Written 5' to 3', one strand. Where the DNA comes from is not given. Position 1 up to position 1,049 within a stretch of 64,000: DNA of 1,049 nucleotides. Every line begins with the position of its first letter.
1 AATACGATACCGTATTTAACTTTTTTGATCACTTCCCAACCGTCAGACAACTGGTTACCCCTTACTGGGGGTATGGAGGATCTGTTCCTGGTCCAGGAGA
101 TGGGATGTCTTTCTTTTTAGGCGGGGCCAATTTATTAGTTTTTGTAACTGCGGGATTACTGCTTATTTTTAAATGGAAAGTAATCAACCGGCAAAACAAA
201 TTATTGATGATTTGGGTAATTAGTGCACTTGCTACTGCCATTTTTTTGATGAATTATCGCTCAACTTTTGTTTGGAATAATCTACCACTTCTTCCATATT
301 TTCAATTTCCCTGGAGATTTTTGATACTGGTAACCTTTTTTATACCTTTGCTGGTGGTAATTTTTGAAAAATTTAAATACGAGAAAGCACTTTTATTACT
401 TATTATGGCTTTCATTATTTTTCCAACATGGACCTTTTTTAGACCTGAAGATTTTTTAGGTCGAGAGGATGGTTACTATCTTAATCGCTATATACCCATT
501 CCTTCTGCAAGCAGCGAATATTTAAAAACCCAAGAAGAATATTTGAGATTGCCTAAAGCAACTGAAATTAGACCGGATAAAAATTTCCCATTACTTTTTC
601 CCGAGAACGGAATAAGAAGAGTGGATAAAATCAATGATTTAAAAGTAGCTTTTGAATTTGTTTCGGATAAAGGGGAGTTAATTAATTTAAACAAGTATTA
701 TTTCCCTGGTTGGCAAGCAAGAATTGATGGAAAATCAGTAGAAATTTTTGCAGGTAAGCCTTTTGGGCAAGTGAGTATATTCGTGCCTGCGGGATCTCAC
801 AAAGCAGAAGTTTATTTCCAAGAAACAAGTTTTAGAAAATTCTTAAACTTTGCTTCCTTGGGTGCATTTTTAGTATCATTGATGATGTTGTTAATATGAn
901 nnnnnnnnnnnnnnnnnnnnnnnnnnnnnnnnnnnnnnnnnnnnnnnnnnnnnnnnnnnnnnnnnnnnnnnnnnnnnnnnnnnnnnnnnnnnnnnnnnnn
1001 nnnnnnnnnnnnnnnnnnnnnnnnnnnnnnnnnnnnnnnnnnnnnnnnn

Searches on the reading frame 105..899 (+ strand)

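Call 7: search_protein_families(library=pfam, proteins=[window:105-899:+], max_evalue=0.0001)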
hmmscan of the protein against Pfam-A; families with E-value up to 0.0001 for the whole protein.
window:105-899:+ (264 aa): 0 families

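Call 32: search_protein_families(library=pfam, proteins=[window:105-899:+], max_evalue=5)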
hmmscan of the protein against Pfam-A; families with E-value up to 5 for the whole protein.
window:105-899:+ (264 aa): 3 families
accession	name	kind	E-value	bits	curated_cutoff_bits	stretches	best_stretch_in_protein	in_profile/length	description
PF22571.1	LiaI-LiaF-TM_PspC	-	0.009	16.2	27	1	2-53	87-140/142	PspC transmembrane region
PF07231.17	Hs1pro-1_N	-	0.11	12.6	25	1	131-187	38-92/182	Hs1pro-1 N-terminus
PF13567.11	DUF4131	-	3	7.9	31.6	1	68-111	3-47/165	Domain of unknown function (DUF4131)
